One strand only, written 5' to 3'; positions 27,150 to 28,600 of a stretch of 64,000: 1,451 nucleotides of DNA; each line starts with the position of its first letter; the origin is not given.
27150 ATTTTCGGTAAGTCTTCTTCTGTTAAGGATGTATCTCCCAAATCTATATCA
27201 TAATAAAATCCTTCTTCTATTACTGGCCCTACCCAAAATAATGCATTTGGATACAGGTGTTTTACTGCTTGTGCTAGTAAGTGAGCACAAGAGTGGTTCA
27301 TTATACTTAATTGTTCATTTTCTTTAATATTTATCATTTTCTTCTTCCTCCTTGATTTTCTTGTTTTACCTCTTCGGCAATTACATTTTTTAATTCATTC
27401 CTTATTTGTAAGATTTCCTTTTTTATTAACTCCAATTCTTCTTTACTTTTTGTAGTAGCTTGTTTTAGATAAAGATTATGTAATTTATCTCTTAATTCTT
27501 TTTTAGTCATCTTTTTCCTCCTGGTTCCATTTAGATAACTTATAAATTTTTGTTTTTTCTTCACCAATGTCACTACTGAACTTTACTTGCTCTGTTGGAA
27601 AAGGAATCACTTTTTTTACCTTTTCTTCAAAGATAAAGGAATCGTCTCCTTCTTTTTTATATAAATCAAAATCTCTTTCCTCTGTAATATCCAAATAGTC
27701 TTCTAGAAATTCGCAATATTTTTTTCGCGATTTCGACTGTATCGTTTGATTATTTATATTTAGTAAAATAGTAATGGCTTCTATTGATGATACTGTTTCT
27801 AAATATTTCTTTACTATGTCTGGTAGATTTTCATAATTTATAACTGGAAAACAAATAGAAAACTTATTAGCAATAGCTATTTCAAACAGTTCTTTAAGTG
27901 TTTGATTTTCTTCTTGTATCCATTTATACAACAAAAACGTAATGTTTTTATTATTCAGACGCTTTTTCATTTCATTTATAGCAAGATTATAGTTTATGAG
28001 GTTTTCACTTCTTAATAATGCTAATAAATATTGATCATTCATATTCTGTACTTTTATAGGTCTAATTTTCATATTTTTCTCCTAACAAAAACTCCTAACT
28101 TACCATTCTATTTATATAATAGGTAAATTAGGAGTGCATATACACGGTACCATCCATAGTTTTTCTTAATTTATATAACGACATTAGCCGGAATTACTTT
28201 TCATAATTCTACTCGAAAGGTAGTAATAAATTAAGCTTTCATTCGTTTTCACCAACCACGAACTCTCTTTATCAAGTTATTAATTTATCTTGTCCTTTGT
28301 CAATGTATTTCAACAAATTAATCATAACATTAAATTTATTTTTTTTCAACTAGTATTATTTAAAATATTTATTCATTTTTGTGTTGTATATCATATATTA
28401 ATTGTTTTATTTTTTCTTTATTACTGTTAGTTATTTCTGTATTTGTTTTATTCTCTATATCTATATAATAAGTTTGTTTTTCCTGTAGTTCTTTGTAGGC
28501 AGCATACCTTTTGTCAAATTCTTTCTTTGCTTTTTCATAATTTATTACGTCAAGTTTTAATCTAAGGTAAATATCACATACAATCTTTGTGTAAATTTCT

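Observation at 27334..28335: Thr-type T-box leader separated from thrS by one or two unknown ORFs; ThrRS lacks its TGS domain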

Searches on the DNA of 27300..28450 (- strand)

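Call 4: search_rna_families(source=window, start=27300, end=28450, threshold=evalue, max_evalue=10, show_alignments=4)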
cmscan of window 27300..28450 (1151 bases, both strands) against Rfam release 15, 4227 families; matches with E-value up to 10: 3.
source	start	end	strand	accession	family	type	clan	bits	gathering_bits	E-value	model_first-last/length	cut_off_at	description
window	28127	28312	-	RF00230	T-box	Cis-reg; leader;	-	74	93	6.9e-16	1-219/219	no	T-box leader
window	28089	28135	-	RF04065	mir-7563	Gene; miRNA;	-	24.1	80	0.052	1-76/76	no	mir-7563 microRNA precursor family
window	27968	28034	+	RF03550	mir-31_2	Gene; miRNA;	-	16.4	97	5.6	1-83/83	no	mir-31_2 microRNA precursor family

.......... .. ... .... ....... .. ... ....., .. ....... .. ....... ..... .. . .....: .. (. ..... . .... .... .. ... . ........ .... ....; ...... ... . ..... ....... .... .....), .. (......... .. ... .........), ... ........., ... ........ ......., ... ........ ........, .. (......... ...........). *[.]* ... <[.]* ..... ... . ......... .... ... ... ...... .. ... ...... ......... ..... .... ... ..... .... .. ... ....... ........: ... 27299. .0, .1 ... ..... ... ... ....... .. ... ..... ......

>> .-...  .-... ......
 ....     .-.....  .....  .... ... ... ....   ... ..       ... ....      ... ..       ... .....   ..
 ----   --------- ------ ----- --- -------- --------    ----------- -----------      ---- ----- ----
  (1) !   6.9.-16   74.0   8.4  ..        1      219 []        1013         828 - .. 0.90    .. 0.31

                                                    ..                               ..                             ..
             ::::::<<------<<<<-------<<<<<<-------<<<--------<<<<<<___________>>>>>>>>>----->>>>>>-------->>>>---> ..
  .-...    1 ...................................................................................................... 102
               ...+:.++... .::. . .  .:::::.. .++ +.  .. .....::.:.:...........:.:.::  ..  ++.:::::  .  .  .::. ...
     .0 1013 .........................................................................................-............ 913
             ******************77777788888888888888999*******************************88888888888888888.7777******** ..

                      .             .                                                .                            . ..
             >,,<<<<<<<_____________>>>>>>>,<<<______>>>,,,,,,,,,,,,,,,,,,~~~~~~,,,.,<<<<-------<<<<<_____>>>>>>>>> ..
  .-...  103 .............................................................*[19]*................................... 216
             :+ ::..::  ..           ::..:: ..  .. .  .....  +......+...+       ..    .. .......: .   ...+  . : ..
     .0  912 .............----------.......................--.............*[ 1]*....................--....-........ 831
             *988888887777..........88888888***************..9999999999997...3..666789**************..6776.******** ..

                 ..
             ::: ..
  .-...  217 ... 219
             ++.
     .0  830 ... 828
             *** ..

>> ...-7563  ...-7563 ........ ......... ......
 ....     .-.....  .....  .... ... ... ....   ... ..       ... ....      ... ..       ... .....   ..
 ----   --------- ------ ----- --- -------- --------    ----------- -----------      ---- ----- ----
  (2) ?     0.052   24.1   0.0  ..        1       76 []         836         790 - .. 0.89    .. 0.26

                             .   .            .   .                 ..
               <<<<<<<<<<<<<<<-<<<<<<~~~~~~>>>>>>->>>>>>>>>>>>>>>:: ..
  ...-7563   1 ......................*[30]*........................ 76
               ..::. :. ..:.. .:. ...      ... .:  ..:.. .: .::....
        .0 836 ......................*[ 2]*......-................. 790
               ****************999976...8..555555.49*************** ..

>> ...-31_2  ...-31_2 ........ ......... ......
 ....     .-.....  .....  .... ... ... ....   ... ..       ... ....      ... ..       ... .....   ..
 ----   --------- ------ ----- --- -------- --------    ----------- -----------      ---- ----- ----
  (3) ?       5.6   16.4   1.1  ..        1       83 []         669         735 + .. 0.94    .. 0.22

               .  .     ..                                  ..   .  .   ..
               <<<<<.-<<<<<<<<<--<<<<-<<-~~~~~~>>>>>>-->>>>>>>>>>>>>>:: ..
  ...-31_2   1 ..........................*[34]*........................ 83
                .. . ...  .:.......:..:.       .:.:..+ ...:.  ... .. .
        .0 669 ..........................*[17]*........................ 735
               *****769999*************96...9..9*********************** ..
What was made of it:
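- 28087..28312 (-): Thr-specific T-box leader (Stem I, specifier loop, Stem II, IIA/B with CGUUA, antiterminator/terminator). RF00230 at 28312-28127, 74 bits, E 6.9e-16 (call 4).
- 28263..28268 (-): Stem I AGAGAG element. Aligned to AGAGA of the Rfam consensus (call 4).
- On T-box leader (Rfam RF00230): 74 bits, E 6.9e-16, full-length model match (call 4).
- Checked: T-box: cmscan places RF00230 at 28312..28127 (-), full model 1-219, 74 bits, E 6.9e-16 (call 4).
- Only one T-box between 27300 and 28450 (call 4). No other T-box or leader precedes thrS (call 4).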

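Call 13: search_rna_families(sources=[L001, L002, L003], threshold=evalue, max_evalue=0.01, show_alignments=2)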
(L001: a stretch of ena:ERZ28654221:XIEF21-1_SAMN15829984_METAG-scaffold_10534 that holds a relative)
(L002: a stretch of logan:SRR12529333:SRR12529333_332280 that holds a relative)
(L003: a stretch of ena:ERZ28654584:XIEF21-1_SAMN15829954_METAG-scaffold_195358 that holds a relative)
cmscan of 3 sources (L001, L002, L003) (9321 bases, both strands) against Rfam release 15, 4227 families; matches with E-value up to 0.01: 2.
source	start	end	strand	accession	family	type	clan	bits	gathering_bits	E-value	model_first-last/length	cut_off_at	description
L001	5777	5964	+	RF00230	T-box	Cis-reg; leader;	-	95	93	2.1e-20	1-219/219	no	T-box leader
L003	56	243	+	RF00230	T-box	Cis-reg; leader;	-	95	93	2.1e-20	1-219/219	no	T-box leader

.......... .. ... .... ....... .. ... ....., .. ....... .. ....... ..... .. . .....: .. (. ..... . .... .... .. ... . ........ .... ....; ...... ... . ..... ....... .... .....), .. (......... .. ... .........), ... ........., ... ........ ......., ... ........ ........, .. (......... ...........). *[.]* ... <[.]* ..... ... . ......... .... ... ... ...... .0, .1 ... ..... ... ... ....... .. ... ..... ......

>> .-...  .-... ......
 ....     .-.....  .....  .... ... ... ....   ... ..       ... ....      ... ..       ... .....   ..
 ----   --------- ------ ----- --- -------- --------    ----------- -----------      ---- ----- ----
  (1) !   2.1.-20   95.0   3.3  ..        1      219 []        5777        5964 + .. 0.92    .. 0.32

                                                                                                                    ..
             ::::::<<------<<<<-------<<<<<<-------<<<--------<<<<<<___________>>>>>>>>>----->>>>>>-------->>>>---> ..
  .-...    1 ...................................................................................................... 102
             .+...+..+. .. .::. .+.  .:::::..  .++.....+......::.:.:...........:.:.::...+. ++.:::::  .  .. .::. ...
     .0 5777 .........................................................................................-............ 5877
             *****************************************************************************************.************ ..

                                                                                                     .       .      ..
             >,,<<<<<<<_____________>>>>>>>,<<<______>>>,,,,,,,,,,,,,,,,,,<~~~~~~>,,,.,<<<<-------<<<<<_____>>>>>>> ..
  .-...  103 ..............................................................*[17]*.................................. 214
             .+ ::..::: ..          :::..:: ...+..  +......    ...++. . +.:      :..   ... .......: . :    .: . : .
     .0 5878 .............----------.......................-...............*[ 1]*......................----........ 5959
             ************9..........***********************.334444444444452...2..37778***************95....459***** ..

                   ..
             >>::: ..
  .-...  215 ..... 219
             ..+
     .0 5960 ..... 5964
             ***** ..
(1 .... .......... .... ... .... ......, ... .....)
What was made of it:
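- On T-box leader (Rfam RF00230): The orthologous leader in L001/L003 scores 95 bits (call 13).
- Checked: The orthologous leader in relative L001 reaches 95 bits (call 13).
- RF00230 E 6.9e-16 in the window (call 4) and 95 bits in orthologue L001 (call 13).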

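Call 55: search_rna_families(source=L088, threshold=evalue, max_evalue=0.01)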
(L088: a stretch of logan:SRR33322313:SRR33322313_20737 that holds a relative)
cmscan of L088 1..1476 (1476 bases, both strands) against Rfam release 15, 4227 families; matches with E-value up to 0.01: 0.
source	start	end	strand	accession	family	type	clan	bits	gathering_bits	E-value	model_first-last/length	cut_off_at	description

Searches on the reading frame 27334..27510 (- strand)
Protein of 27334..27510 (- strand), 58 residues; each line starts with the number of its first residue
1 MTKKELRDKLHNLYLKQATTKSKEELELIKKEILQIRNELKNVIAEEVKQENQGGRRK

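Call 6: search_protein_families(library=pfam, proteins=[window:27334-27510:-], max_evalue=1)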
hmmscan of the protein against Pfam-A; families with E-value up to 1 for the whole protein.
window:27334-27510:- (58 aa): 4 families
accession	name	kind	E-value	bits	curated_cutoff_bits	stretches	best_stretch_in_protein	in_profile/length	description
PF20570.3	DUF6779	-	0.0096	17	28.1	1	15-52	62-99/108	Domain of unknown function (DUF6779)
PF04420.19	CHD5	-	0.014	15.7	29.3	1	3-45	18-60/159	CHD5-like protein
PF15104.11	CFAP141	-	0.024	15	27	1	5-50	26-70/86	Cilia- and flagella-associated protein 141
PF06257.17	VEG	-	0.049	14.1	25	1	32-58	2-28/73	Biofilm formation stimulator VEG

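Call 7: search_protein_families(library=ncbifam, proteins=[window:27334-27510:-], max_evalue=1)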
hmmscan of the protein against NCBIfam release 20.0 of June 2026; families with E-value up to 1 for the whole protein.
window:27334-27510:- (58 aa): 1 family
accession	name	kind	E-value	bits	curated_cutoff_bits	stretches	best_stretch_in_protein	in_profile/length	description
NF009205.0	PRK12553.1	subfamily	0.073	12.6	228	1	10-52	132-174/211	ATP-dependent Clp protease proteolytic subunit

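Call 65: find_homologous_proteins(query=window:27337-27510:-, max_evalue=1)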
Query seq(58 aa) (58 aa): 1 proteins with E <= 1 among 3 candidates.
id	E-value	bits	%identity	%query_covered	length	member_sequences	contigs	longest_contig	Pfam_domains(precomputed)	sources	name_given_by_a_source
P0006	1.9e-26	107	100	100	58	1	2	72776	-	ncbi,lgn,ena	-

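Call 73: search_protein_families(library=phrogs, proteins=[window:27334-27510:-], max_evalue=0.01)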
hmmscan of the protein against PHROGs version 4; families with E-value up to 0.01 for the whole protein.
window:27334-27510:- (58 aa): 0 families

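Call 74: search_protein_families(library=padloc, proteins=[window:27334-27510:-], max_evalue=0.01)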
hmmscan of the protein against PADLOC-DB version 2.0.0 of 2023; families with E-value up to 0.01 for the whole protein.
window:27334-27510:- (58 aa): 0 families
